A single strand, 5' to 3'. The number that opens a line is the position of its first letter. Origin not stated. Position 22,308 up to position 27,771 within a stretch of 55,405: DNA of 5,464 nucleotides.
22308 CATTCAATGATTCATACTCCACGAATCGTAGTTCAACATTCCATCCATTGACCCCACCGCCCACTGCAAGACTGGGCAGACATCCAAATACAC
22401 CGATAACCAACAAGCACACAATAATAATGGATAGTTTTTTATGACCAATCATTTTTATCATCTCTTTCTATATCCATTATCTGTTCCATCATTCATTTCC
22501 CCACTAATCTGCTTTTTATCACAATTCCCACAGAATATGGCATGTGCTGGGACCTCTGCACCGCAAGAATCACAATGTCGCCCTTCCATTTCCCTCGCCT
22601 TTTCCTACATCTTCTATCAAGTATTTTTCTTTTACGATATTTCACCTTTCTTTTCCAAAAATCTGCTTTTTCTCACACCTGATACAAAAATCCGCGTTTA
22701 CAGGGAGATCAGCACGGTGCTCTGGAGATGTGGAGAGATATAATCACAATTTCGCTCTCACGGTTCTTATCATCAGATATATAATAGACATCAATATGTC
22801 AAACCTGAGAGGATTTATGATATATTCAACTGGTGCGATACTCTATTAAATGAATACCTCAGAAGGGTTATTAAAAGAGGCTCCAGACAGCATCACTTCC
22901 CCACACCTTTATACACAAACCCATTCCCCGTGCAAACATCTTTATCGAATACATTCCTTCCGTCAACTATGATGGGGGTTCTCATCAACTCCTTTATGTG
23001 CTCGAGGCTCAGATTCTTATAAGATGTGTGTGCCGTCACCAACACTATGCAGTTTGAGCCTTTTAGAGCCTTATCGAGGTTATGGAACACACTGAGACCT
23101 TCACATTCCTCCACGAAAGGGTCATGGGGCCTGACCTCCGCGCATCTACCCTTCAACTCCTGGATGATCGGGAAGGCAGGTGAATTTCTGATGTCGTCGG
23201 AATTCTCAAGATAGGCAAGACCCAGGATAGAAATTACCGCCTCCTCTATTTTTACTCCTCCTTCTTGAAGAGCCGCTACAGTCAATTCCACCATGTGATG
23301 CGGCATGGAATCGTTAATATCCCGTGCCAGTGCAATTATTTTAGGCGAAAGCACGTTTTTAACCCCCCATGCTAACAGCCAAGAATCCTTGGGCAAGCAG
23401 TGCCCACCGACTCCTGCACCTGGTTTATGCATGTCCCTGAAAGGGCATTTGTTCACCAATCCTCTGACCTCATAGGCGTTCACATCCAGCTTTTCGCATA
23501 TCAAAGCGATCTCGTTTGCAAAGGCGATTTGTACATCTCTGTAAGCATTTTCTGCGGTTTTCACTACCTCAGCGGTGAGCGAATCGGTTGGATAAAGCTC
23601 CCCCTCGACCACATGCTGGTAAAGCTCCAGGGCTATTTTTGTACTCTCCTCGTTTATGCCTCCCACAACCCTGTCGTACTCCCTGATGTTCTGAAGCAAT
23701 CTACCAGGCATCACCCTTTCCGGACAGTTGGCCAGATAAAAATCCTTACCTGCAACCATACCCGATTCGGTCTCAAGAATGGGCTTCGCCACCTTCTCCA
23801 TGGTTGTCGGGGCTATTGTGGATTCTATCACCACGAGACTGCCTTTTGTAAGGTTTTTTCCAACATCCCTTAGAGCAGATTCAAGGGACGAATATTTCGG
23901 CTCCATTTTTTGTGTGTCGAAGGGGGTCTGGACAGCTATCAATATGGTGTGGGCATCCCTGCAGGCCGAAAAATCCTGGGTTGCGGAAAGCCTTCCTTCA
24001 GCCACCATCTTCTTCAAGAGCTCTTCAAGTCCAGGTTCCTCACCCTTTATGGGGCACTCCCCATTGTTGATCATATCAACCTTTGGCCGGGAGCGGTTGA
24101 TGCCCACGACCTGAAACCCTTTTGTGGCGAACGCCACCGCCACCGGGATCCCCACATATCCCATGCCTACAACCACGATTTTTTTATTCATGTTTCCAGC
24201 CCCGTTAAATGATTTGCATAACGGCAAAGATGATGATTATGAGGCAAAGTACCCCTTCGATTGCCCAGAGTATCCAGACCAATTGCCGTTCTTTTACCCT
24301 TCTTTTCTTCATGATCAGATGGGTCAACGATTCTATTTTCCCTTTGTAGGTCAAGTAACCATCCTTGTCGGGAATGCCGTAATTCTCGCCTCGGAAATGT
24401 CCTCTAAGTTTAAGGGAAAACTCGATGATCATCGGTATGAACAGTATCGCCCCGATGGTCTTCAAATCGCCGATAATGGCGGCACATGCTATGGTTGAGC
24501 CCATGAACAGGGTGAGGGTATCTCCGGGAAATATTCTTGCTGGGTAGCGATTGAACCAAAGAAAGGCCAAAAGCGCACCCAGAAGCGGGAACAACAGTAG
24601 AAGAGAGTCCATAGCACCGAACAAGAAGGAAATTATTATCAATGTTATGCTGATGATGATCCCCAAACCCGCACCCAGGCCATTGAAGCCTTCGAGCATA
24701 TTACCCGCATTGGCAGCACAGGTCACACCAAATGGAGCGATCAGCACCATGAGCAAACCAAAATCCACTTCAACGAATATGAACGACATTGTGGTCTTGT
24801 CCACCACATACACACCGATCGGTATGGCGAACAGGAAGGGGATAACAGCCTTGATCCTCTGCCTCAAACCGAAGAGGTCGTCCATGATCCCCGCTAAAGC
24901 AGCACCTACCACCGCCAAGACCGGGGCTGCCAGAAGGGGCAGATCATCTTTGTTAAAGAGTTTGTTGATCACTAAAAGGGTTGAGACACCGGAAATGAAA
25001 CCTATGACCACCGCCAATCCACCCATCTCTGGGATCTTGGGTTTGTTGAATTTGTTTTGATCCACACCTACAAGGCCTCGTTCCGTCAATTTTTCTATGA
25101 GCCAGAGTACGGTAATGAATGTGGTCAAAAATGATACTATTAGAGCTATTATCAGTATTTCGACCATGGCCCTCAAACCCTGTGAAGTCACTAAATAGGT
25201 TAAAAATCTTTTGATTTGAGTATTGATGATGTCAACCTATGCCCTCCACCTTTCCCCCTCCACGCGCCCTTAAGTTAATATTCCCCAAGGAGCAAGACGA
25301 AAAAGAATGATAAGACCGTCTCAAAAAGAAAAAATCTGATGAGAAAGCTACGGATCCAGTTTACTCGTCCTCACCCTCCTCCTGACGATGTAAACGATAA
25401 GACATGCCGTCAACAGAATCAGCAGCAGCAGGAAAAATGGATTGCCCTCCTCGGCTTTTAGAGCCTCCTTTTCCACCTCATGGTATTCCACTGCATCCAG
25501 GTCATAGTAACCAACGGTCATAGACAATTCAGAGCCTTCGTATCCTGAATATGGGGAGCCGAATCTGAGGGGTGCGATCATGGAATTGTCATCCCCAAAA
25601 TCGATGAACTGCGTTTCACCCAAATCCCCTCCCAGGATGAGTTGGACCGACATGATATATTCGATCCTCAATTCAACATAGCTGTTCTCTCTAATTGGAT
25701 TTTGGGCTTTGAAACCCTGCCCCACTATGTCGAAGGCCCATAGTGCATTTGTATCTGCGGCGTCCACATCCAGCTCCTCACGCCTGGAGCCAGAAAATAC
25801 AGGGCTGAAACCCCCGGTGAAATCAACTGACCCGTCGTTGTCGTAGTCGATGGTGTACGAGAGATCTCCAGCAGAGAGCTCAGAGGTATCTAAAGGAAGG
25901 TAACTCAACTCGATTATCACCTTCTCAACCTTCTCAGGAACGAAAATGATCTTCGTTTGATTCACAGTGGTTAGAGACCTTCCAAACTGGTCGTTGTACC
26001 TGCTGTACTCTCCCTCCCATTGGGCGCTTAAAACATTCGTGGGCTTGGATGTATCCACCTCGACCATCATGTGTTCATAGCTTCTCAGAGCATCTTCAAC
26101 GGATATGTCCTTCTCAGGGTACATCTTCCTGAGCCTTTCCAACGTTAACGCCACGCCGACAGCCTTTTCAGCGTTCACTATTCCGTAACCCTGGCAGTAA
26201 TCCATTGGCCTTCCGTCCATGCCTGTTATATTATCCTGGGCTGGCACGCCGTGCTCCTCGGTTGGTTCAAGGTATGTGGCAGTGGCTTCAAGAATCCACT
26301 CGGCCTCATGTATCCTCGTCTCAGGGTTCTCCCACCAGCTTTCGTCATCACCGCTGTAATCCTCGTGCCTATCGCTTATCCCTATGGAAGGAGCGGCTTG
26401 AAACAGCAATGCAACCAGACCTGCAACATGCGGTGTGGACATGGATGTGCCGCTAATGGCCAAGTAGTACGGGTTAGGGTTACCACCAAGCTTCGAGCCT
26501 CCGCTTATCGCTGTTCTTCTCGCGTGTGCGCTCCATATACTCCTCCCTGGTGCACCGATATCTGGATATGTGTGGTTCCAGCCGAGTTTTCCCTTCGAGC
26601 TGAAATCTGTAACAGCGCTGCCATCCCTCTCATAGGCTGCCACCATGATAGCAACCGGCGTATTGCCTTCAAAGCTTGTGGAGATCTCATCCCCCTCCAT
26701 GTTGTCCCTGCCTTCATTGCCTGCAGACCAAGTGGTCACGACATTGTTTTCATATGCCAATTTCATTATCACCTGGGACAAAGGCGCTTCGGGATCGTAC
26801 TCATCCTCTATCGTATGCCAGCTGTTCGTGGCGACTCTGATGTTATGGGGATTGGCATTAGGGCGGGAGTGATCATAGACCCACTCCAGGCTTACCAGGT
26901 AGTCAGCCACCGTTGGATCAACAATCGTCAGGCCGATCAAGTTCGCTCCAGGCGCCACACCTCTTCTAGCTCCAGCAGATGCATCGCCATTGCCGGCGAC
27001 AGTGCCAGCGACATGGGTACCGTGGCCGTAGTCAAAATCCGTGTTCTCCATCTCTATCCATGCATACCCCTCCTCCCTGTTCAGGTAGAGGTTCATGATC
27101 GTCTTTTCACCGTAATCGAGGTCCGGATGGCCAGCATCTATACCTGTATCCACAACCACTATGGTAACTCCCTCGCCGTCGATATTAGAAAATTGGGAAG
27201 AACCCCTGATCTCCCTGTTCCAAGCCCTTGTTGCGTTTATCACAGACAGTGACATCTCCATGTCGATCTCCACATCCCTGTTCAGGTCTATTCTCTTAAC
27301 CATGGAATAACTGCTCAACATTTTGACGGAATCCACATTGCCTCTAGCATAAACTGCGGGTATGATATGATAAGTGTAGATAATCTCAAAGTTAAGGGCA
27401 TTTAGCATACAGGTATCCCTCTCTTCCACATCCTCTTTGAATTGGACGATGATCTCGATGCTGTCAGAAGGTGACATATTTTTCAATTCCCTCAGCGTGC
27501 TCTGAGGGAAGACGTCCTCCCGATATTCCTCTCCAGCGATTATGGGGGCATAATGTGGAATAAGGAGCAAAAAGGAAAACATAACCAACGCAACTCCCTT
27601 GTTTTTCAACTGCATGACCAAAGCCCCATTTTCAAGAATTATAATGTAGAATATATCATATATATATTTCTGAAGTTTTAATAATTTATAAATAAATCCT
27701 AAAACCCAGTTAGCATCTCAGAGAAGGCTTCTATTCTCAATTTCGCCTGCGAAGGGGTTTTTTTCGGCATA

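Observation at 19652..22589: Translationally coupled operon of zinc-ribbon-tipped membrane and surface proteins (candidate undescribed system)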

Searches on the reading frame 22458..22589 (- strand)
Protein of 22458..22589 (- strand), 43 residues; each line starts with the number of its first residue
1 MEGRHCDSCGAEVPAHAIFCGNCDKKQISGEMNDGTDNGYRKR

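Call 4: search_protein_families(library=pfam, proteins=[window:22458-22589:-], max_evalue=1)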
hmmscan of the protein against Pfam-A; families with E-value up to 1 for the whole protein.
window:22458-22589:- (43 aa): 13 families
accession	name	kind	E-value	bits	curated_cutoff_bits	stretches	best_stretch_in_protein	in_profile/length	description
PF13240.11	Zn_Ribbon_1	-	6.7e-05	23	25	1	5-23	1-19/23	zinc-ribbon domain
PF12773.13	DZR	-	0.00015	22.3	27.3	1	4-23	25-44/45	Double zinc ribbon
PF24463.1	DUF7577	-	0.0027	17.7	28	1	2-23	1-22/27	Domain of unknown function (DUF7577)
PF13248.11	Zn_ribbon_3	-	0.0029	17.5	27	1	5-26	4-25/26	zinc-ribbon domain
PF17032.10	Zn_ribbon_15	-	0.013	16.7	28.9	1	4-23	53-72/73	zinc-ribbon family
PF18912.6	DZR_2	-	0.014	15.6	27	1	4-26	8-30/56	Double zinc ribbon domain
PF12172.15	zf-ChsH2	-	0.037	14.3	23.2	1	3-25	11-33/37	ChsH2, rubredoxin-like zinc ribbon domain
PF14952.11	zf-tcix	-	0.041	13.9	31.2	1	4-22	11-29/42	Putative treble-clef, zinc-finger, Zn-binding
PF01155.25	HypA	-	0.13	12.8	28.9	1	5-29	72-98/112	Hydrogenase/urease nickel incorporation, metallochaperone, hypA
PF09889.16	DUF2116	-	0.18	12.2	26.8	1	4-22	4-22/59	Probable treble clef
PF18439.7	zf_UBZ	-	0.22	11.7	25.6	0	6-17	5-16/32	Ubiquitin-Binding Zinc Finger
PF01529.25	DHHC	-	0.28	11.7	28.7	1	2-25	4-27/133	DHHC palmitoyltransferase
PF09297.16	Zn_ribbon_NUD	-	0.58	10.3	24.8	0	3-13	21-31/32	NADH pyrophosphatase zinc ribbon domain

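Call 17: search_protein_families(library=ncbifam, proteins=[window:22458-22589:-], max_evalue=0.1)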
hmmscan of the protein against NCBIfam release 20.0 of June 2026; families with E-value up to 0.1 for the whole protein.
window:22458-22589:- (43 aa): 4 families
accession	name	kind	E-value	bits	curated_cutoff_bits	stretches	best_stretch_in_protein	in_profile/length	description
NF051898.1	MBSP1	equivalog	0.0025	17.4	320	1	4-34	51-81/289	biosurfactant protein 1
NF001646.0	PRK00420.1-3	equivalog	0.0034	17.7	117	1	1-34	18-53/117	hypothetical protein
NF049953.1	ribbon_DG_selen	exception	0.031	14.2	130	1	4-32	6-34/172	zinc ribbon-containing (seleno)protein DG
NF047690.1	LIC20036_fam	subfamily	0.049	13.4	250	1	3-34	153-184/195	LIC20036 family protein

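Call 63: search_protein_families(library=padloc, proteins=[window:22458-22589:-], max_evalue=0.01)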
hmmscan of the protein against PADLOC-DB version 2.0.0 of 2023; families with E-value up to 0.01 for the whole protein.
window:22458-22589:- (43 aa): 0 families

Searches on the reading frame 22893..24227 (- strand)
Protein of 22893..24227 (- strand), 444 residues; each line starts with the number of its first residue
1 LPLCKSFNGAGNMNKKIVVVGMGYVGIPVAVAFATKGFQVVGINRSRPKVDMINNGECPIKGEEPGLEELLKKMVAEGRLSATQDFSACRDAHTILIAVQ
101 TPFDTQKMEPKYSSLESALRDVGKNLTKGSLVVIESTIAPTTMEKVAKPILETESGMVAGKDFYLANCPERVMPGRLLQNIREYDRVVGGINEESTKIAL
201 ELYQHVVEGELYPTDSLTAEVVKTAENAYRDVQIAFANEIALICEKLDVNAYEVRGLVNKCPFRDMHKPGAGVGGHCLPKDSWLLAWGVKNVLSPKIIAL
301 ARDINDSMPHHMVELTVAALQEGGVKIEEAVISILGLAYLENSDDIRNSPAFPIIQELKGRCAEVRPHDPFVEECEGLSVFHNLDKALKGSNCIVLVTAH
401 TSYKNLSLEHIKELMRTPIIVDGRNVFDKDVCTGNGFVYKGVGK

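Call 8: search_protein_families(library=pfam, proteins=[window:22893-24227:-], max_evalue=0.001)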
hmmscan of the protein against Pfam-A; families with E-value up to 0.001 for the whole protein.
window:22893-24227:- (444 aa): 7 families
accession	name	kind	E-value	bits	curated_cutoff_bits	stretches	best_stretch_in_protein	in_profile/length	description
PF03721.20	UDPG_MGDP_dh_N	-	3.3e-49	167.4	27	1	15-198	1-182/187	UDP-glucose/GDP-mannose dehydrogenase family, NAD binding domain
PF03720.21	UDPG_MGDP_dh_C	-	2.5e-27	95.7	30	1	334-429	2-103/103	UDP-glucose/GDP-mannose dehydrogenase family, UDP binding domain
PF00984.24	UDPG_MGDP_dh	-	4.5e-25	88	25.4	1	218-306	2-93/94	UDP-glucose/GDP-mannose dehydrogenase family, central domain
PF03446.21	NAD_binding_2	-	1.7e-06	28.6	21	1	16-154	1-111/161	NAD binding domain of 6-phosphogluconate dehydrogenase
PF01210.29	NAD_Gly3P_dh_N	-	4.2e-06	27.2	23.1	0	16-111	1-89/158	NAD-dependent glycerol-3-phosphate dehydrogenase N-terminus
PF02826.25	2-Hacid_dh_C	-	0.00036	20.4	25.1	0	9-51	31-73/178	D-isomer specific 2-hydroxyacid dehydrogenase, NAD binding domain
PF02558.23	ApbA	-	0.00054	20.1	22.2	0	17-132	1-96/150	Ketopantoate reductase PanE/ApbA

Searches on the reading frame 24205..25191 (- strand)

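Call 8: search_protein_families(library=pfam, proteins=[window:24205-25191:-], max_evalue=0.001)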
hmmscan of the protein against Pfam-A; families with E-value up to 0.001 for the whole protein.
window:24205-25191:- (328 aa): 1 family
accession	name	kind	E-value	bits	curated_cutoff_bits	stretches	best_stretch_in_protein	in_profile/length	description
PF00953.26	Glycos_transf_4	-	1.4e-32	113.3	27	1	90-241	4-159/160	Glycosyl transferase family 4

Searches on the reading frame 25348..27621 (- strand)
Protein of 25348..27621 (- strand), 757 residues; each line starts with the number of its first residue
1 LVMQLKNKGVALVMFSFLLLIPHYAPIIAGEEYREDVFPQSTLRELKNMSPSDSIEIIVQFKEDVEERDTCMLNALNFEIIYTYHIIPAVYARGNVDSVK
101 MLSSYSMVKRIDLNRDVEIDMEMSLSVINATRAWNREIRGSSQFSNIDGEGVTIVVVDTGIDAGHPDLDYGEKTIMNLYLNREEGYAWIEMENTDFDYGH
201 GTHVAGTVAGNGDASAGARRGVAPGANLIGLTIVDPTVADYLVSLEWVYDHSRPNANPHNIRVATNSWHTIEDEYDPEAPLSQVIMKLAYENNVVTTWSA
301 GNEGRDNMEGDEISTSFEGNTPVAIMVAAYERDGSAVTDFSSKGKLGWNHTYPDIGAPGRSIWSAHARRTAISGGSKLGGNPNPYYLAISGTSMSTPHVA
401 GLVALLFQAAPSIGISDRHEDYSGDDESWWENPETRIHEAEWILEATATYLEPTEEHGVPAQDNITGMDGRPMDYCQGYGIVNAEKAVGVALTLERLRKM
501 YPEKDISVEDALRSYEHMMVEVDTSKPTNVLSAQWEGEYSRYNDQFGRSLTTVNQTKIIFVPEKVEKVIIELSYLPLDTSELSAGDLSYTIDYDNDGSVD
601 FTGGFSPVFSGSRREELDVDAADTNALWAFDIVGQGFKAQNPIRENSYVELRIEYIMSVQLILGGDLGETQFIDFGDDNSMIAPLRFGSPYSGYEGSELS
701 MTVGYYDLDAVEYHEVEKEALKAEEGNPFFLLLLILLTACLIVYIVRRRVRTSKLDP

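Call 8: search_protein_families(library=pfam, proteins=[window:25348-27621:-], max_evalue=0.001)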
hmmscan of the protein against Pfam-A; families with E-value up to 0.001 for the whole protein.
window:25348-27621:- (757 aa): 2 families
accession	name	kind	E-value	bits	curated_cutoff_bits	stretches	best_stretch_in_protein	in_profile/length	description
PF00082.27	Peptidase_S8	-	1.2e-39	136.9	21.8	1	149-415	1-260/288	Subtilase family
PF18237.6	Tk-SP_N-pro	-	0.00063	20.1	26.5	0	44-91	12-60/67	Tk-SP N-propeptide domain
